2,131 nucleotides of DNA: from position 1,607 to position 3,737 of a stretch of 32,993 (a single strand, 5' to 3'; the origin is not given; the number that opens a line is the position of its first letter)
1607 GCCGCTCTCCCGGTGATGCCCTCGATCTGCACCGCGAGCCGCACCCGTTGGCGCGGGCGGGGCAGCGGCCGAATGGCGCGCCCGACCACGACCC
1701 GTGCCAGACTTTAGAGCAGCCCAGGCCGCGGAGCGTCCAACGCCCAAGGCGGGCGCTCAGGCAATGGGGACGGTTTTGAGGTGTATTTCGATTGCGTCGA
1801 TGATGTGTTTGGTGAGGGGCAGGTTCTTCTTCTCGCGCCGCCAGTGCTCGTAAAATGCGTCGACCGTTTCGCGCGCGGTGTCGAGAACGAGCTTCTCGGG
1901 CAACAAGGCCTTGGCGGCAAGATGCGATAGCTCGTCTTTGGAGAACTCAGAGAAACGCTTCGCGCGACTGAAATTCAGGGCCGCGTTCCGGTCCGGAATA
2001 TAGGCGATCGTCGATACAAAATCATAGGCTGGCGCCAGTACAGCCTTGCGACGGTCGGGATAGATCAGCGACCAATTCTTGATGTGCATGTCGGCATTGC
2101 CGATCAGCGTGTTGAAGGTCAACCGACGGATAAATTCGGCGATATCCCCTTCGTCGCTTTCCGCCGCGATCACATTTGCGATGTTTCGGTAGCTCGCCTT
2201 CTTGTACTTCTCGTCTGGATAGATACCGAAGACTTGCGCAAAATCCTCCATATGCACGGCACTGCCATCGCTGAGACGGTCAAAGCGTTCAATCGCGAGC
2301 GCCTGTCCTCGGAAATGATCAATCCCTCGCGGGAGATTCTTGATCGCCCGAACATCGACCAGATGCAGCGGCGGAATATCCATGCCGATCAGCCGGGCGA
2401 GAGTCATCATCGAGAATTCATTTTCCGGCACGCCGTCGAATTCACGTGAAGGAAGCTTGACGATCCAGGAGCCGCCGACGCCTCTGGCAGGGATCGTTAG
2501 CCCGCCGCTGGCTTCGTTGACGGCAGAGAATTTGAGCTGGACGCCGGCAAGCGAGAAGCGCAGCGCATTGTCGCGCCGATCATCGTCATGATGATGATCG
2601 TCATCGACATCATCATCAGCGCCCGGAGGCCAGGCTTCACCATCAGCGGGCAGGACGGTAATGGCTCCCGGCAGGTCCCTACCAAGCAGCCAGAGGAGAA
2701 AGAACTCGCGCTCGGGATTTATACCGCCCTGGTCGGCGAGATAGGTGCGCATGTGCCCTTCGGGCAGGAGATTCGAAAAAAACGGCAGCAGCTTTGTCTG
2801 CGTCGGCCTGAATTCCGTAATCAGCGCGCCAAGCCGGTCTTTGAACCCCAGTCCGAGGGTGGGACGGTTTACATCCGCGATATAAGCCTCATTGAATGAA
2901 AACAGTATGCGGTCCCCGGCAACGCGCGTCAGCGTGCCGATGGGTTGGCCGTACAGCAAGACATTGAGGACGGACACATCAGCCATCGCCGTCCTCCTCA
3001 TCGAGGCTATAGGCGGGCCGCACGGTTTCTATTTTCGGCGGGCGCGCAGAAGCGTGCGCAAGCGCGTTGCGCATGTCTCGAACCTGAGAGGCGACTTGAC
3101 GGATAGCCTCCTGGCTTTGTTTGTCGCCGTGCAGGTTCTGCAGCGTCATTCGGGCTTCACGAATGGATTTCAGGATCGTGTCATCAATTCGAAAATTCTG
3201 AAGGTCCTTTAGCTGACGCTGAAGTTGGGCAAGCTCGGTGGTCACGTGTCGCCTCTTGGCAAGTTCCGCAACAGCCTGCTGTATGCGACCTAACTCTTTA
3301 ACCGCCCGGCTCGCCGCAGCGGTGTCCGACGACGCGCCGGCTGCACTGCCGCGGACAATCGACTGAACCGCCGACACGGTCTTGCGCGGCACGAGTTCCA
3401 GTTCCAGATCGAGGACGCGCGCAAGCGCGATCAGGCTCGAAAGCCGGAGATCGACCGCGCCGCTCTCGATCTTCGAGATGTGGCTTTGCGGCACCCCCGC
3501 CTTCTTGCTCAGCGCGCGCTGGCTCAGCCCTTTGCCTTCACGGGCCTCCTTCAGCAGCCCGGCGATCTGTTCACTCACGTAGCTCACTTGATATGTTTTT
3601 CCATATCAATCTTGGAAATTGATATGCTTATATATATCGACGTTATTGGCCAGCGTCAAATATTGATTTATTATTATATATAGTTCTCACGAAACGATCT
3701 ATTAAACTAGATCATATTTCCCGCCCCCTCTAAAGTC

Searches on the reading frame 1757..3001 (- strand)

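Call 11: search_protein_families(library=pfam, proteins=[window:1757-3001:-], max_evalue=0.001)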
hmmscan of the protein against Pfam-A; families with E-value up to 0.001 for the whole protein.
window:1757-3001:- (414 aa): 2 families
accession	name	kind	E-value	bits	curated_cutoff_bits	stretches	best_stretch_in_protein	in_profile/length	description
PF07804.18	HipA_C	-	1.5e-48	165.7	30.5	1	149-387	1-213/213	HipA-like C-terminal domain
PF13657.11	Couple_hipA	-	3.3e-20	72.9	22.5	1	12-116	1-98/99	HipA N-terminal domain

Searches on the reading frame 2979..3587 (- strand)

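Call 11: search_protein_families(library=pfam, proteins=[window:2979-3587:-], max_evalue=0.001)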
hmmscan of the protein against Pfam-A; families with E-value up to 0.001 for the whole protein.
window:2979-3587:- (202 aa): 6 families
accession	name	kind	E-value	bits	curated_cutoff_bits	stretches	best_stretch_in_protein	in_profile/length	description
PF01381.28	HTH_3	-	1.7e-14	54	23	1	12-64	1-53/55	Helix-turn-helix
PF13560.12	HTH_31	-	9.9e-11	42.2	27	1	7-66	1-61/64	Helix-turn-helix domain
PF12844.13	HTH_19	-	6.8e-07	29.5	30.2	1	12-56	4-48/64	Helix-turn-helix domain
PF13413.12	HTH_25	-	0.00015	22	24.6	1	11-46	1-36/62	Helix-turn-helix domain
PF13443.12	HTH_26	-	0.00045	20.8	22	0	15-63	5-54/63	Cro/C1-type HTH DNA-binding domain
PF13744.12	HTH_37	-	0.00066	19.9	27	0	8-65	19-77/80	Helix-turn-helix domain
